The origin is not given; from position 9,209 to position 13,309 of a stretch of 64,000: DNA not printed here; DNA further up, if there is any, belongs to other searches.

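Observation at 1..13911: Tandem array of separately promoted cassettes: pilin-like (class III signal peptide) protein plus giant cysteine-rich envelope protein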

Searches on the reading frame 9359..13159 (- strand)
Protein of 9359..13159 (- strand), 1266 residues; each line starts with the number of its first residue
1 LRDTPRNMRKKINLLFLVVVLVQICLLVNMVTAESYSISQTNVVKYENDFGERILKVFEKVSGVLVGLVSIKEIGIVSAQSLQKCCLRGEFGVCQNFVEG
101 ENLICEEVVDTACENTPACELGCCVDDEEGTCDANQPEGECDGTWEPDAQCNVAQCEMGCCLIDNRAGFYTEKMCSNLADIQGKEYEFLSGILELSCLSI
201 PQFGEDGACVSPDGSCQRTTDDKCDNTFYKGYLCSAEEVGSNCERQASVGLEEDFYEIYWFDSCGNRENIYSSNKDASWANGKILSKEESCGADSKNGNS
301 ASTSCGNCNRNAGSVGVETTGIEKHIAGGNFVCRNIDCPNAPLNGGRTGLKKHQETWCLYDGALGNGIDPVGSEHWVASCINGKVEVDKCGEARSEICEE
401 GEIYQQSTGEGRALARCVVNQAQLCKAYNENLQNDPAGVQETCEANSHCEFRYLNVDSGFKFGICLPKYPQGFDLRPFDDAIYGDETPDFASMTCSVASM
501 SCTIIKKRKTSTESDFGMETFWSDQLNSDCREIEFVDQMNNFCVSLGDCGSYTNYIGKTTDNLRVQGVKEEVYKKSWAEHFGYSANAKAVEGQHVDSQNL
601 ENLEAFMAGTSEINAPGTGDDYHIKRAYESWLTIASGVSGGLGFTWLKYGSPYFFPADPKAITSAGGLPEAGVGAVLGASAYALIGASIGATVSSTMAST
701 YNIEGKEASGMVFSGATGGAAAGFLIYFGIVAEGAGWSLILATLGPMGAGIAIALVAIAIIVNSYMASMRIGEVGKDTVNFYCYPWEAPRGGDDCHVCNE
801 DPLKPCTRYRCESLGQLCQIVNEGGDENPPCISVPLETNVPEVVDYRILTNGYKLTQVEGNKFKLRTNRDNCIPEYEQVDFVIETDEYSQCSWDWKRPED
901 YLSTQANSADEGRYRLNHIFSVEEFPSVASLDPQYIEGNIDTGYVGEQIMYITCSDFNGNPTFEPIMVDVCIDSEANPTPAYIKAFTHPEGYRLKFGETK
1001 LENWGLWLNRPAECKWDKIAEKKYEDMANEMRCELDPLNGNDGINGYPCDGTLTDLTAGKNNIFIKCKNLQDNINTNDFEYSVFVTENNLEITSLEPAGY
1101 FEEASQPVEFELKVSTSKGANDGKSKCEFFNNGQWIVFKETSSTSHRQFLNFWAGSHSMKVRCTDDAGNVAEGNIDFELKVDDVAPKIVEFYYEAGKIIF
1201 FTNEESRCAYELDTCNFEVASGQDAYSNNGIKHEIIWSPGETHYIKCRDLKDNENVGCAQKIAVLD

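Call 10: search_protein_families(library=pfam, proteins=[window:9359-13159:-], max_evalue=1)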
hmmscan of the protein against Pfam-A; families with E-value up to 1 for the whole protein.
window:9359-13159:- (1266 aa): 1 family
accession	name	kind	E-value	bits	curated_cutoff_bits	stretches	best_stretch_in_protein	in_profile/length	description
PF19077.6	Big_13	-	0.02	15.8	27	1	1153-1182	73-101/102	Bacterial Ig-like domain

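Call 11: search_protein_families(library=ncbifam, proteins=[window:9359-13159:-], max_evalue=1)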
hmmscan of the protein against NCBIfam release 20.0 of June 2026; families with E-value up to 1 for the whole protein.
window:9359-13159:- (1266 aa): 0 families

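Call 28: find_homologous_proteins(query=A2, max_evalue=0.001)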
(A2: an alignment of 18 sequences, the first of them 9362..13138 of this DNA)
Query A2 (18 sequences) (1259 aa, profile of the alignment): 209 proteins with E <= 0.001 among 6936 candidates; the best 120 are listed.
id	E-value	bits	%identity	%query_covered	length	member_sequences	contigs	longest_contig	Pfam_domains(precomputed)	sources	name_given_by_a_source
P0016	0.0e+0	1341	35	99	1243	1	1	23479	-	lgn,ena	-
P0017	0.0e+0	1310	63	100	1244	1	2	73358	-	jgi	jgi:hypothetical protein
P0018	0.0e+0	1217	35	100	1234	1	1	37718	-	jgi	-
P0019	0.0e+0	1209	37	94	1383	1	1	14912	-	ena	-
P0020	0.0e+0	1204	35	99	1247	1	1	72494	-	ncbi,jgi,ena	-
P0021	0.0e+0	1192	37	100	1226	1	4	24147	-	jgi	jgi:hypothetical protein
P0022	0.0e+0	1183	100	88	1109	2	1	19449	-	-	-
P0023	0.0e+0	1168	33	100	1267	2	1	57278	-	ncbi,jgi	-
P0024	0.0e+0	1164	35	95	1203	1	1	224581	-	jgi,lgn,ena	-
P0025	0.0e+0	1160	32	98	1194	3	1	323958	-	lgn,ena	-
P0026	0.0e+0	1158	33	98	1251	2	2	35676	-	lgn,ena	-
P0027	0.0e+0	1148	33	100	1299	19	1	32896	-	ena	-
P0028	0.0e+0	1145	35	100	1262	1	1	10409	-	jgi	-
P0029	0.0e+0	1142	35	98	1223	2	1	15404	-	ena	-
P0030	0.0e+0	1141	36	94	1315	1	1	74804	-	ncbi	ncbi:MAG: hypothetical protein ABH804_00400 [archaeon]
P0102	4.7e-295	1000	28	93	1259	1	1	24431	-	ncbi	ncbi:MAG: hypothetical protein ACOYT4_01040 [Nanoarchaeota archaeon]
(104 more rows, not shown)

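Call 90: search_protein_families(library=phrogs, proteins=[window:9359-13138:-], max_evalue=0.01)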
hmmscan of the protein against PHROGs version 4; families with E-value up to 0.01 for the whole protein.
window:9359-13138:- (1259 aa): 0 families
